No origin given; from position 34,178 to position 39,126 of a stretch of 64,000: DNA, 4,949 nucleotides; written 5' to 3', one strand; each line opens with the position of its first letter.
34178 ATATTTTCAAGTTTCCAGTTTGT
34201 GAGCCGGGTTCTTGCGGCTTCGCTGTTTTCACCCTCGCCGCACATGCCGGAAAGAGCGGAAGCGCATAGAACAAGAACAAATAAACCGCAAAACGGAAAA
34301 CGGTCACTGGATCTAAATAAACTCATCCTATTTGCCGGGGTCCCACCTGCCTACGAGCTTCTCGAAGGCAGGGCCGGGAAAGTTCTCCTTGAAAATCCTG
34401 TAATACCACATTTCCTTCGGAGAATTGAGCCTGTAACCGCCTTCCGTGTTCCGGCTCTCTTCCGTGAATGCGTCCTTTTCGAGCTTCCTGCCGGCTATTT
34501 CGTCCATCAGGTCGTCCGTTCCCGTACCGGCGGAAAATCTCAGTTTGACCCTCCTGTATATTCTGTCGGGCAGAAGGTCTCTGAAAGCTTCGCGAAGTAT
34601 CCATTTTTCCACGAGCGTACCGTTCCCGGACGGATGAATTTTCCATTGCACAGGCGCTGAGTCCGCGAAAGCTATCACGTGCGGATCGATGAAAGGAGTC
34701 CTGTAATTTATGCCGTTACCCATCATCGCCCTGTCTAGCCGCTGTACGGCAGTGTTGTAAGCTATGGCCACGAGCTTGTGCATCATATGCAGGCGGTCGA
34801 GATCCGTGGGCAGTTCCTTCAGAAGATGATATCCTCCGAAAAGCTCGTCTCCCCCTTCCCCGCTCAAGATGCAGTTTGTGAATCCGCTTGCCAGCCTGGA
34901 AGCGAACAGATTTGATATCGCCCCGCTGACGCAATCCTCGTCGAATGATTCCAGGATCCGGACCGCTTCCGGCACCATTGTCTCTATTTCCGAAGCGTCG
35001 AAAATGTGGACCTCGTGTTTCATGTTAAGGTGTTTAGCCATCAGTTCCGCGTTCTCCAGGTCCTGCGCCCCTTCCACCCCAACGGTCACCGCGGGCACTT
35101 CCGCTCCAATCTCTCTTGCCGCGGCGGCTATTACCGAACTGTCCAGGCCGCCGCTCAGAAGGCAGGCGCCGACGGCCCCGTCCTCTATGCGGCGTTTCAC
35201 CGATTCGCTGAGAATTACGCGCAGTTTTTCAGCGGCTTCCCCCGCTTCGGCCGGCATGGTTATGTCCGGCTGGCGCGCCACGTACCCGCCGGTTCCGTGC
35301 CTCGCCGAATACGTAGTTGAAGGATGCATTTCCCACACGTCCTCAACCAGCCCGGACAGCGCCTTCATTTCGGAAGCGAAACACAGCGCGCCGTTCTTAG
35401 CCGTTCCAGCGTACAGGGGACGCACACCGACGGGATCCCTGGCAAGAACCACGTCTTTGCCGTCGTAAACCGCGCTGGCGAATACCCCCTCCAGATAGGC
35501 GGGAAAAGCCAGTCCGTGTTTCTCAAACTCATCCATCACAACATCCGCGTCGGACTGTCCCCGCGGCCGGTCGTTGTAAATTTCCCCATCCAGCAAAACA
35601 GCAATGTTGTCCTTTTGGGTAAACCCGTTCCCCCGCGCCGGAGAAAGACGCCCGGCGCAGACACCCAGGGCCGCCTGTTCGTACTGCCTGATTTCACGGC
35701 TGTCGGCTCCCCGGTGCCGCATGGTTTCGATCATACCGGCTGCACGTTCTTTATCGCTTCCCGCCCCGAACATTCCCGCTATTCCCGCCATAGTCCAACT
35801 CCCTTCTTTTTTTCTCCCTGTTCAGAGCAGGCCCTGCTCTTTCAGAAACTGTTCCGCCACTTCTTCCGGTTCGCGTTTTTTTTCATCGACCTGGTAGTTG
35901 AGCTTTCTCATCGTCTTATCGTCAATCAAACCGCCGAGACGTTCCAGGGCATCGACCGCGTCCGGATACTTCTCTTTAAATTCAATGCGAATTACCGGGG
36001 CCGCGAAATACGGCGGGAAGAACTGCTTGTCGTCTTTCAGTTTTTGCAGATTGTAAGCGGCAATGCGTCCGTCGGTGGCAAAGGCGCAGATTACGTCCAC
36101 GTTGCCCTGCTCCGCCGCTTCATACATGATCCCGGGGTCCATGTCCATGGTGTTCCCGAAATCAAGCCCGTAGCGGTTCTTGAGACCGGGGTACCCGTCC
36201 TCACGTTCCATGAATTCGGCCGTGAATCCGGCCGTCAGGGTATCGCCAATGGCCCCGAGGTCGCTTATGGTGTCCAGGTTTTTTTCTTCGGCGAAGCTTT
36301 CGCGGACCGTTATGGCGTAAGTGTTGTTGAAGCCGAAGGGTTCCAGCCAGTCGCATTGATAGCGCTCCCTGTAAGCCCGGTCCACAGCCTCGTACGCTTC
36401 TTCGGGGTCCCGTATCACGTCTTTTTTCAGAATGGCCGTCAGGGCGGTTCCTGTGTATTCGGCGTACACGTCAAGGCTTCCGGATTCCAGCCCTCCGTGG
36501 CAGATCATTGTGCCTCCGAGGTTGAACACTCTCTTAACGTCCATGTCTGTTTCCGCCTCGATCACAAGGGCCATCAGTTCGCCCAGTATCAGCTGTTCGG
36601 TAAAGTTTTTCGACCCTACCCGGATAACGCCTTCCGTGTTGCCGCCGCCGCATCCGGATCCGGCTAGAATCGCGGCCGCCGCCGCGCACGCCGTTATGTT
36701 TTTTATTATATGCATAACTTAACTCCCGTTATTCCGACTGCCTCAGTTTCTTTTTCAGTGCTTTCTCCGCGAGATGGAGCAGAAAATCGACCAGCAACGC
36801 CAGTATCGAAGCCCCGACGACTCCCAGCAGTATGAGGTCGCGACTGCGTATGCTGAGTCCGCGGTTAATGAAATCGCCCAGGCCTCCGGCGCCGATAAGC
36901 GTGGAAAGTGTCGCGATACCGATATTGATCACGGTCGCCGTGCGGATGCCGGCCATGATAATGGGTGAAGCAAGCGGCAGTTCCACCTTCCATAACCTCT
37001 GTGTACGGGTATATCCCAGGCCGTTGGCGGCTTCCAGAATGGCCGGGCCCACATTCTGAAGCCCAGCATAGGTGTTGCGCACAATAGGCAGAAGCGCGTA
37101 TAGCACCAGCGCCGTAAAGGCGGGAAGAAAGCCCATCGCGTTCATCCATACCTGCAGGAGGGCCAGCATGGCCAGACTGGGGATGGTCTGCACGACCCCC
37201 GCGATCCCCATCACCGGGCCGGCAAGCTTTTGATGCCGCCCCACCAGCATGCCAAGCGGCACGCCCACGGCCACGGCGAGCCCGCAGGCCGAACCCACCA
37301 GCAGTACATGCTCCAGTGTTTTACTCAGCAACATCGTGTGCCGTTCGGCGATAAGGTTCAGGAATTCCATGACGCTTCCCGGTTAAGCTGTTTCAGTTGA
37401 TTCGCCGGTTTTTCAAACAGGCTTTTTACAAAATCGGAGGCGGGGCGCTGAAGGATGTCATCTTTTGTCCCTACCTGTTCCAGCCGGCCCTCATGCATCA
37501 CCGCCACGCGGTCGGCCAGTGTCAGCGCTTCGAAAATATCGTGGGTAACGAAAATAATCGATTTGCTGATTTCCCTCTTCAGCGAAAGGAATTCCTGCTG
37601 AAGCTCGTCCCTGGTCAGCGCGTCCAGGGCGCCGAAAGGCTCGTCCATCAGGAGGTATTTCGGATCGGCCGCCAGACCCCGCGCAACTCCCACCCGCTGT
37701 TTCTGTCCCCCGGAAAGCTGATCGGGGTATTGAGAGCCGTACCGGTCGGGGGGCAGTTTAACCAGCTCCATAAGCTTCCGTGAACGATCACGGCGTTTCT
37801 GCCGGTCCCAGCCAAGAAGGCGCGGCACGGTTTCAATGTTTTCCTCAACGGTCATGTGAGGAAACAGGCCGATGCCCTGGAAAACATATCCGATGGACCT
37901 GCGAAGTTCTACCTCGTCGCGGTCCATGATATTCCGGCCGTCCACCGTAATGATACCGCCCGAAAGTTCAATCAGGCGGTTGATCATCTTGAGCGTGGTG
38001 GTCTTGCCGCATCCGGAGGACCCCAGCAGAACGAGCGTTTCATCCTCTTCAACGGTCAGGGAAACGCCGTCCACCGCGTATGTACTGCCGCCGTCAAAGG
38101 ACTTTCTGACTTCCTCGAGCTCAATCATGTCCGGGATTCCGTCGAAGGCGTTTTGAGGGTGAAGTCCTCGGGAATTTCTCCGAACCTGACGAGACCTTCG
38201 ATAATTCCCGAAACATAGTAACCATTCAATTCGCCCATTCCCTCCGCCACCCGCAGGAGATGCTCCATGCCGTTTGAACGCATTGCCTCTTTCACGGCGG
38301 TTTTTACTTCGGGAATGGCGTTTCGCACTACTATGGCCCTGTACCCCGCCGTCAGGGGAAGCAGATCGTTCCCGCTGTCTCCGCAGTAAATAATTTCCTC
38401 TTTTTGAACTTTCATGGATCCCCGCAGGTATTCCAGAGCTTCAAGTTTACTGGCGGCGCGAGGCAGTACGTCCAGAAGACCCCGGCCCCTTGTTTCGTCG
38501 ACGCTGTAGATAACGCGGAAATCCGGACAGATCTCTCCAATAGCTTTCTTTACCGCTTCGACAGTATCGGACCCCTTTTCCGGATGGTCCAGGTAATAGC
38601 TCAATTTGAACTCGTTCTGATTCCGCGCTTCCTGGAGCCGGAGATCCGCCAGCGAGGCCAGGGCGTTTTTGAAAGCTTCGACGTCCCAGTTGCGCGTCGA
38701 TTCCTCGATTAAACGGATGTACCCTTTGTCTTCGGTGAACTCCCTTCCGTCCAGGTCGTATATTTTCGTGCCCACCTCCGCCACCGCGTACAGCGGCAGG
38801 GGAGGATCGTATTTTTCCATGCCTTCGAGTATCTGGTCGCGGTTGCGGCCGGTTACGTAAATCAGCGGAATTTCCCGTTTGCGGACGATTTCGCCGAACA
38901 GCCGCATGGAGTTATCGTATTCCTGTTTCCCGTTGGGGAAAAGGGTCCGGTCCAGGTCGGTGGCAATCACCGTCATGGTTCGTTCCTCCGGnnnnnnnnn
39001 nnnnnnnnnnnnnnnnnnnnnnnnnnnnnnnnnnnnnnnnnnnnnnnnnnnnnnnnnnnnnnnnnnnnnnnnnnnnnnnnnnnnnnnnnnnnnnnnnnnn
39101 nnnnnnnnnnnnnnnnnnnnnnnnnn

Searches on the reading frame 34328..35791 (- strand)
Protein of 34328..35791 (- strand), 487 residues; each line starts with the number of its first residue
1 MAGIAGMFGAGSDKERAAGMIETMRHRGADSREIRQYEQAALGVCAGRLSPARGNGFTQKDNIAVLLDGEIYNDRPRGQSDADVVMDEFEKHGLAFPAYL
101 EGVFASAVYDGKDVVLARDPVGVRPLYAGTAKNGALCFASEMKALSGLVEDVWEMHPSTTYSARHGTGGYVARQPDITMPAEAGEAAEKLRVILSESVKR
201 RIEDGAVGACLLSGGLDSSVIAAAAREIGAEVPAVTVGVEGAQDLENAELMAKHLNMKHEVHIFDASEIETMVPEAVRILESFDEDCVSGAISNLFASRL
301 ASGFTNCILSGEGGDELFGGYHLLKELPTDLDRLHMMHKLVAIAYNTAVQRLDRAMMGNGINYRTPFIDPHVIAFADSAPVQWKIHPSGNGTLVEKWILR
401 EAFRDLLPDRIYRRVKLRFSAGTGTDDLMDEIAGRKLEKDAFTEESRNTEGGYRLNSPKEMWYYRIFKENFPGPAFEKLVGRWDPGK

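Call 65: search_protein_families(library=pfam, proteins=[window:34328-35791:-], max_evalue=0.001)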
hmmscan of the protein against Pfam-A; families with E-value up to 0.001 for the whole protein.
window:34328-35791:- (487 aa): 5 families
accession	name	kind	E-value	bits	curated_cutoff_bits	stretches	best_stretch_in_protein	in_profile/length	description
PF00733.27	Asn_synthase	-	1.7e-52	179.7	21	2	190-328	2-142/354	Asparagine synthase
PF13537.11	GATase_7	-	2.2e-16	60.4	25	1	68-145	29-121/123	Glutamine amidotransferase domain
PF13522.11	GATase_6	-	7.6e-09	36.1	27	1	64-141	40-130/130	Glutamine amidotransferase domain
PF24167.1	DUF7411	-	8e-05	22.7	28.7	1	210-275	5-69/194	Family of unknown function (DUF7411)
PF06508.19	QueC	-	9.9e-05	22.4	22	1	210-271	4-65/210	Queuosine biosynthesis protein QueC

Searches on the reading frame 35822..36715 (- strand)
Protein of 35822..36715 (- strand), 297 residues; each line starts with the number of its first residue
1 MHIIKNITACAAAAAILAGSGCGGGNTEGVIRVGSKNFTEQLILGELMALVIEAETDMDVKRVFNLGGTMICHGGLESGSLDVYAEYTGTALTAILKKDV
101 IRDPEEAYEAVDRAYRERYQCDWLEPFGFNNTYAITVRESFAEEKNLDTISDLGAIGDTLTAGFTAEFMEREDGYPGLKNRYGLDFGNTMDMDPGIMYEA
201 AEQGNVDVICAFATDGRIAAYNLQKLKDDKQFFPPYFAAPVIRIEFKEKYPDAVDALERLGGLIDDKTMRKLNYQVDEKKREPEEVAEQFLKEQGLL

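Call 65: search_protein_families(library=pfam, proteins=[window:35822-36715:-], max_evalue=0.001)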
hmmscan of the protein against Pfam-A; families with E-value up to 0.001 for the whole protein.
window:35822-36715:- (297 aa): 1 family
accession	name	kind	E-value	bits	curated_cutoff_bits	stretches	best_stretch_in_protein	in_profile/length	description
PF04069.17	OpuAC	-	6e-69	232.9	21.2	1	31-293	3-257/257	Substrate binding domain of ABC-type glycine betaine transport system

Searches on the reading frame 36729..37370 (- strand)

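Call 66: search_protein_families(library=pfam, proteins=[window:36729-37370:-], max_evalue=0.001)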
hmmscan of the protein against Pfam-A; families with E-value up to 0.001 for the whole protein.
window:36729-37370:- (213 aa): 1 family
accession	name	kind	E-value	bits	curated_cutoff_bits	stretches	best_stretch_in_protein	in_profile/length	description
PF00528.27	BPD_transp_1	-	4.3e-25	88.9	26.4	1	36-210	1-183/184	Binding-protein-dependent transport system inner membrane component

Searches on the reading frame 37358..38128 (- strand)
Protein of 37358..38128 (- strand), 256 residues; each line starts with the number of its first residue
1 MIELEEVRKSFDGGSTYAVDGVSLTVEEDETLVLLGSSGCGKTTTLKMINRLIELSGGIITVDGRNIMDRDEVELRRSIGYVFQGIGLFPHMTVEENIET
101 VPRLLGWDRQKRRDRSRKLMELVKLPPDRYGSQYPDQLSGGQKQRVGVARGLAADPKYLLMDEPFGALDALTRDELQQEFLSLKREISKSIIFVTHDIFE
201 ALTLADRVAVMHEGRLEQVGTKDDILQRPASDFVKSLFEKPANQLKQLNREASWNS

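Call 66: search_protein_families(library=pfam, proteins=[window:37358-38128:-], max_evalue=0.001)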
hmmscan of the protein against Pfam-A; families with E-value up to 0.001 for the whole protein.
window:37358-38128:- (256 aa): 4 families
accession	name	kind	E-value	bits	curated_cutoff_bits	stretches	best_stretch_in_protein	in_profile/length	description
PF00005.33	ABC_tran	-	3e-35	122.2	25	1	20-165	2-136/137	ABC transporter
PF13304.12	AAA_21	-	0.00035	21.2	27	0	109-199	213-301/304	AAA domain, putative AbiEii toxin, Type IV TA system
PF13245.12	AAA_19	-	0.00081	20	25.1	0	28-111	10-78/134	AAA domain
PF09818.15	ABC_ATPase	-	0.00094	18.7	23.2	0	136-203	156-223/283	P-loop domain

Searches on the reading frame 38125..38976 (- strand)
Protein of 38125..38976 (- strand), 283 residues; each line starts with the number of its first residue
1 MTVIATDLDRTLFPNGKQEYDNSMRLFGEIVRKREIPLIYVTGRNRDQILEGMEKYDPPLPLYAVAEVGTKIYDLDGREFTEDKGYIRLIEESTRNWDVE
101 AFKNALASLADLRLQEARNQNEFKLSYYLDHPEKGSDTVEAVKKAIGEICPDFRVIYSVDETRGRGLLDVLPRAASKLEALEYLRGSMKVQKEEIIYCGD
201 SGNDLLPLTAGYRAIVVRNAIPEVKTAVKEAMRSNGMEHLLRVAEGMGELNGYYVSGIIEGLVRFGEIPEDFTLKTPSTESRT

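Call 66: search_protein_families(library=pfam, proteins=[window:38125-38976:-], max_evalue=0.001)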
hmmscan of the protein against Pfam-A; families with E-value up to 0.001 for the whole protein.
window:38125-38976:- (283 aa): 2 families
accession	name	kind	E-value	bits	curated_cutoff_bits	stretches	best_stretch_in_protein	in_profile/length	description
PF05116.19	S6PP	-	1.7e-43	149.4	20.3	1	3-235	4-224/247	Sucrose-6F-phosphate phosphohydrolase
PF08282.18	Hydrolase_3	-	2.9e-15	57.1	20.9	1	136-235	155-246/255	haloacid dehalogenase-like hydrolase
